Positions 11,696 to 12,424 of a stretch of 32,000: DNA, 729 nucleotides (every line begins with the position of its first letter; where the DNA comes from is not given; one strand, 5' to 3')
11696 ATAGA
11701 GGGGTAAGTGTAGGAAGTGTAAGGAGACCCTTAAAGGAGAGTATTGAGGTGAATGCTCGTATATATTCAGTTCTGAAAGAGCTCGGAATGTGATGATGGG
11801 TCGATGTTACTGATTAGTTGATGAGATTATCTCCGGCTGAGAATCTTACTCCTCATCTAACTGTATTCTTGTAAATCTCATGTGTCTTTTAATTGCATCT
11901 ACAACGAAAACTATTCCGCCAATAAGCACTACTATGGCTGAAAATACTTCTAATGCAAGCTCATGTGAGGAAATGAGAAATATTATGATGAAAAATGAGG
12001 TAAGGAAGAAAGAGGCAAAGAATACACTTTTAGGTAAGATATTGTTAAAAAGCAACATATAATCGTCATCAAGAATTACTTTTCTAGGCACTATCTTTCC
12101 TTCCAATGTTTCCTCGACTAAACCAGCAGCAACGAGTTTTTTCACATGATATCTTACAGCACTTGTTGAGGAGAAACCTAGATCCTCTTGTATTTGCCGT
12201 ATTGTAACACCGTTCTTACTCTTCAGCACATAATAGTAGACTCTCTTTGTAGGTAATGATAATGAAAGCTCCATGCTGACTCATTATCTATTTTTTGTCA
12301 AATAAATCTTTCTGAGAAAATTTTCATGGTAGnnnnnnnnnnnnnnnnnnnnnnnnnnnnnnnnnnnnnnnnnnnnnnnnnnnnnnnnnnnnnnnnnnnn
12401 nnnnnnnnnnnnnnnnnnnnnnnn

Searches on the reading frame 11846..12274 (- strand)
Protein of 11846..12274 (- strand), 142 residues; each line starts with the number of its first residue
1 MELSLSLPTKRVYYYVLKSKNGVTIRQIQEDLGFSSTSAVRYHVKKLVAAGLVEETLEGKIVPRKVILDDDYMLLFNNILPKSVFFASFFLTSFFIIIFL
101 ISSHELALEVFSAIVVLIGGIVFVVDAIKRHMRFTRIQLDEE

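Call 3: search_protein_families(library=pfam, proteins=[window:11846-12274:-], max_evalue=1)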
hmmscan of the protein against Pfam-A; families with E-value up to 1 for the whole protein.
window:11846-12274:- (142 aa): 9 families
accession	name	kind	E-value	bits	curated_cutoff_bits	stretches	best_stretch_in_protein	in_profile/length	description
PF12840.13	HTH_20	-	8.8e-06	26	27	1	17-55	13-50/51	Helix-turn-helix domain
PF01726.22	LexA_DNA_bind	-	0.00015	22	23.7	1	24-55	27-58/65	LexA DNA binding domain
PF13412.12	HTH_24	-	0.0003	20.7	21.9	1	17-54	12-48/48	Winged helix-turn-helix DNA-binding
PF12802.13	MarR_2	-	0.0004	20.9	27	1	15-56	13-53/61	MarR family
PF13463.12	HTH_27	-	0.0011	19.6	22.2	1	18-56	13-51/68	Winged helix DNA-binding domain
PF01022.26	HTH_5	-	0.0039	17.5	22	1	24-54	17-46/47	Bacterial regulatory protein, arsR family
PF08279.18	HTH_11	-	0.0098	16.2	25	1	13-51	6-43/55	HTH domain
PF24266.1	HTH_HVO_0163_N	-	0.055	14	31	1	17-55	11-48/70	HVO_0163, N-terminal HTH domain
PF08461.16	HTH_12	-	0.095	13.1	21.4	1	36-55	31-50/66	Ribonuclease R winged-helix domain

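Call 4: search_protein_families(library=ncbifam, proteins=[window:11846-12274:-], max_evalue=1)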
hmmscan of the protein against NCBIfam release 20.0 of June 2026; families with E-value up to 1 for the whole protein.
window:11846-12274:- (142 aa): 6 families
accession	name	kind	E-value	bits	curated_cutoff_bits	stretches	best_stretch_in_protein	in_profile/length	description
NF033788.1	HTH_metalloreg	subfamily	0.00012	21.8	55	1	5-62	8-64/77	metalloregulator ArsR/SmtB family transcription factor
TIGR00498.1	lexA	equivalog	0.0038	16.8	110.95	1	20-56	23-59/203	transcriptional repressor LexA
NF046008.1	ICE_MAGa4850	equivalog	0.011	15.8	55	1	18-70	58-108/233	MAGa4850 family ICE element protein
NF040939.2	trans_reg_lrs14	equivalog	0.013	15.5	90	1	12-55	26-68/103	Lrs14 family HTH-type transcriptional regulator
NF033547.1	transpos_IS1595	equivalog_domain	0.037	13.9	75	1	12-51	12-51/215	IS1595 family transposase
NF053814.1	teico_TcaR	equivalog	0.076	13.1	170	1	15-54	45-83/151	MarR family transcriptional regulator TcaR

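Call 5: search_protein_families(library=padloc, proteins=[window:11846-12274:-], max_evalue=1)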
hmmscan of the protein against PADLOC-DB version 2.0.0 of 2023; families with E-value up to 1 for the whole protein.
window:11846-12274:- (142 aa): 7 families
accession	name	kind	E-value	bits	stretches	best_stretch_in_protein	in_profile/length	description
PDLC01438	Csa3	-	1.9e-05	22.9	1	10-62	150-195/305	"CAS-I,CAS-II,CAS-III,CAS-IV,CAS-V,CAS-VI; associated_signaling"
PDLC01866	CARF3--CARF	-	2.3e-05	22.5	1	16-61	147-191/207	-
PDLC01720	Csa3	-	0.0019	16.7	1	16-65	33-87/118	Csa3_1_CAS-I-II-III-IV-V-VI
PDLC01848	CARF3--CARF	-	0.0028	15.3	1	20-56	147-182/197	-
PDLC01852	CARF3--CARF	-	0.02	12.8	1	9-61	145-195/208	-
PDLC01879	CARF3--CARF_TM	-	0.024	12.3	1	16-60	164-206/222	-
PDLC03963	SoFic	-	0.051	10.9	1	16-60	301-343/361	-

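Call 11: find_homologous_proteins(query=window:11846-12274:-)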
Query window:11846-12274:- (142 aa): 21 proteins with E <= 0.001 among 88 candidates.
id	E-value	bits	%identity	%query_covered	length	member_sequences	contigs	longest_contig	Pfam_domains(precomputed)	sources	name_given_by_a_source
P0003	9.0e-81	287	99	100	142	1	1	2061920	PF12840.14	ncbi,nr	ncbi:hypothetical protein SUSAZ_00820 [Sulfolobus acidocaldarius SUSAZ]|nr:hypothetical protein SUSA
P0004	2.7e-71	256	99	89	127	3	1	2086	PF12840.14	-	-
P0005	8.7e-52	193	61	100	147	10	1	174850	-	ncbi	ncbi:MAG: winged helix-turn-helix domain-containing protein [Sulfolobus sp.]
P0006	8.8e-52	193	65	96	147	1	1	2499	PF12840.14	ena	-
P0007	1.7e-49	186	62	100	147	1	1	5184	-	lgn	-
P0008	5.6e-49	184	64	94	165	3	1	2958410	-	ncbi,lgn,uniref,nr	ncbi:transcriptional regulator [Stygiolobus caldivivus]|uniref:Transcriptional regulator n=2 Tax=Sty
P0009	5.7e-49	184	60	100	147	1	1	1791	-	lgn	-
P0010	7.1e-49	184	61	100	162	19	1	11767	-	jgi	-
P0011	9.2e-48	180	61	96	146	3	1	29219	PF13412.13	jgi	-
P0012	1.0e-47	180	63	96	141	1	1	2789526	-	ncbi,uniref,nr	ncbi:ArsR family transcriptional regulator [Sulfolobus sp. S-194]|uniref:winged helix-turn-helix dom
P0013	1.1e-47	180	63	96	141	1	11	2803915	PF12840.14,PF01022.27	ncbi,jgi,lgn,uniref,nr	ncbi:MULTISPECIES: winged helix-turn-helix domain-containing protein [Sulfurisphaera]|uniref:HTH ars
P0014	5.0e-47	178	63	96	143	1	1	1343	-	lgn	-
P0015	5.7e-47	178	59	96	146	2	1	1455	-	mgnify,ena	mgnify:CR=1 FL=1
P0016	8.3e-47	177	62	96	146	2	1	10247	-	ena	-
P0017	1.5e-45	173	58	96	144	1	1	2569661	-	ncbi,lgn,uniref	ncbi:winged helix-turn-helix domain-containing protein [Sulfurisphaera javensis]|uniref:Winged helix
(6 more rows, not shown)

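Call 12: find_encoding_contigs(protein=P0008, flank=8000, max_places=2)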
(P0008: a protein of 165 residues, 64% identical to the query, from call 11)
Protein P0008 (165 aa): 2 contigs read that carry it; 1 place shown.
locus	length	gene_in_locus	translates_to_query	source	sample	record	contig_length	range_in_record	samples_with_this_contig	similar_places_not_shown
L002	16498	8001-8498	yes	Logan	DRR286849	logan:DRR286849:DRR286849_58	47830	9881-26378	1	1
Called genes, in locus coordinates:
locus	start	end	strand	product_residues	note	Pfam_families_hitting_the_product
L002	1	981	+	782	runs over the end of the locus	PF17900:Peptidase_M1_N, PF01433:Peptidase_M1, PF11838:ERAP1_C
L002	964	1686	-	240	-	-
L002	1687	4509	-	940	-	PF00133:tRNA-synt_1, PF01406:tRNA-synt_1e (weak), PF09334:tRNA-synt_1g, PF13603:tRNA-synt_1_2 (weak), PF01406:tRNA-synt_1e (weak), PF09334:tRNA-synt_1g, PF08264:Anticodon_1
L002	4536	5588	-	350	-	PF04055:Radical_SAM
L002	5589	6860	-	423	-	PF01546:Peptidase_M20, PF07687:M20_dimer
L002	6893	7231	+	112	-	-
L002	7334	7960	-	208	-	-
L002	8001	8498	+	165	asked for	-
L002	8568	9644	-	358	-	PF03824:NicO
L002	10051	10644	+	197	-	-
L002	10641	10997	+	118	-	-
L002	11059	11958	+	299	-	PF17032:Zn_ribbon_15 (faint), PF13248:Zn_ribbon_3 (weak), PF24463:DUF7577 (faint), PF12773:DZR, PF13240:Zn_Ribbon_1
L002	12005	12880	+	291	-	PF00005:ABC_tran, PF13304:AAA_21 (weak)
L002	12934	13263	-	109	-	PF00355:Rieske, PF13806:Rieske_2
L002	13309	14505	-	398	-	PF00999:Na_H_Exchanger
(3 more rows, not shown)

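Call 13: find_encoding_contigs(protein=P0013, flank=8000, max_places=3)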
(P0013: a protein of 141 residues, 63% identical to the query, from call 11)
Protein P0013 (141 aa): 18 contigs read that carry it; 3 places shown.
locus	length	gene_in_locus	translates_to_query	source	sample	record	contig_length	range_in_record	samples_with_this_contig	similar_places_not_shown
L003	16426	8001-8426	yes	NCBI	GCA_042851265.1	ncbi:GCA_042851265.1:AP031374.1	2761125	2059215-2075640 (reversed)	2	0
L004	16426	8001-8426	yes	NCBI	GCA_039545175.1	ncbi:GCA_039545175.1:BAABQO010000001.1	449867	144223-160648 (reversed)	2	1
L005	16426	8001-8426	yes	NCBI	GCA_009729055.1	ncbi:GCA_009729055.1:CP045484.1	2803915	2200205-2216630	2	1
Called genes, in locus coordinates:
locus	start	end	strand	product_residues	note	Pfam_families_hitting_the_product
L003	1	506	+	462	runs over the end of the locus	PF00361:Proton_antipo_M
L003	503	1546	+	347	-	PF01658:Inos-1-P_synth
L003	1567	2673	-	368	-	PF22025:ThiI_fer, PF02926:THUMP, PF02568:ThiI, PF06508:QueC (weak)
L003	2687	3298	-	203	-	PF01569:PAP2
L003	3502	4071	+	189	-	PF00583:Acetyltransf_1, PF13302:Acetyltransf_3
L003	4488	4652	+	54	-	-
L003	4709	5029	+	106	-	PF05016:ParE_toxin (faint)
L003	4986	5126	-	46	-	-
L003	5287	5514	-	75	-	-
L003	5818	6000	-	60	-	PF00589:Phage_integrase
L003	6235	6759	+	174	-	-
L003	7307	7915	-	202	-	-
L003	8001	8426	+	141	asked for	PF01022:HTH_5 (faint), PF12840:HTH_20 (faint)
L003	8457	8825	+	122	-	-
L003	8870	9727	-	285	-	PF00701:DHDPS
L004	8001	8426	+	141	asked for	PF01022:HTH_5 (faint), PF12840:HTH_20 (faint)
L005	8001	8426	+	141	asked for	PF01022:HTH_5 (faint), PF12840:HTH_20 (faint)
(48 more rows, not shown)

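Call 14: find_encoding_contigs(protein=P0005, flank=8000, max_places=2)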
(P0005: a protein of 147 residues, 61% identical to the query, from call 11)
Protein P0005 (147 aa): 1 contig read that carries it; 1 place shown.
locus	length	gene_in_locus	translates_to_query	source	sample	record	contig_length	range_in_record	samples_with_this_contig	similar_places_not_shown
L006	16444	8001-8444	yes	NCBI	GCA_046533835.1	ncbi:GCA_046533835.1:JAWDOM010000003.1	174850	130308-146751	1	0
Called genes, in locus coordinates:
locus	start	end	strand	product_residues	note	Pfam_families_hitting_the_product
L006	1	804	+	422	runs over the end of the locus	PF02812:ELFV_dehydrog_N, PF00208:ELFV_dehydrog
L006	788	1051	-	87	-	PF01998:DUF131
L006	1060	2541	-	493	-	PF02463:SMC_N, PF13175:AAA_15, PF13304:AAA_21, PF13175:AAA_15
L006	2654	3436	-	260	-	PF00106:adh_short, PF08659:KR (weak), PF13561:adh_short_C2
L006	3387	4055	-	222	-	PF03167:UDG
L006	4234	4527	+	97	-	-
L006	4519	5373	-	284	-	PF01925:TauE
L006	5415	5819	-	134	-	PF01325:Fe_dep_repress (weak), PF02742:Fe_dep_repr_C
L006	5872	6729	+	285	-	PF00701:DHDPS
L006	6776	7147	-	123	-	-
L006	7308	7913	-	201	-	-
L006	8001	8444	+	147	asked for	-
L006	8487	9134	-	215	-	-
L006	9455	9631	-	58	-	-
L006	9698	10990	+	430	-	PF00324:AA_permease, PF13520:AA_permease_2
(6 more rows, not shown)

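Call 20: list_cluster_members(proteins=[P0001, window:11846-12274:-])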
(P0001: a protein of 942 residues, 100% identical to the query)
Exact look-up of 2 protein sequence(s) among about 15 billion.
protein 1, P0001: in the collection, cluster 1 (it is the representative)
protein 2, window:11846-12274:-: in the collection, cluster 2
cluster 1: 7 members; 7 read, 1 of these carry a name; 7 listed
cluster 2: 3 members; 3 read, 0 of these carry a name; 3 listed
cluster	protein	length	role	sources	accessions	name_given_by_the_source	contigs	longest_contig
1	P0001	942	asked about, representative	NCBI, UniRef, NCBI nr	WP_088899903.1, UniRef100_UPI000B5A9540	hypothetical protein [Sulfolobus acidocaldarius] | hypothetical protein n=1 Tax=Sulfolobus acidocaldarius TaxID=2285 RepID=UPI000B5A9540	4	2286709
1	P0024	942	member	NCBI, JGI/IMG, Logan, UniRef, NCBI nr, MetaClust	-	-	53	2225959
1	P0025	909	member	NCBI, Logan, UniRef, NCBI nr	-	-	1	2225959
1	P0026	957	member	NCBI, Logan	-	-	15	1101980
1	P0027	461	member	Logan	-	-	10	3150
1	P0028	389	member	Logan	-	-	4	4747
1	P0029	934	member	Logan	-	-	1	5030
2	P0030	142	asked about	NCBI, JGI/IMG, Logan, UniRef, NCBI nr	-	-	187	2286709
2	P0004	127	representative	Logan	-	-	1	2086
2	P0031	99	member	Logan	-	-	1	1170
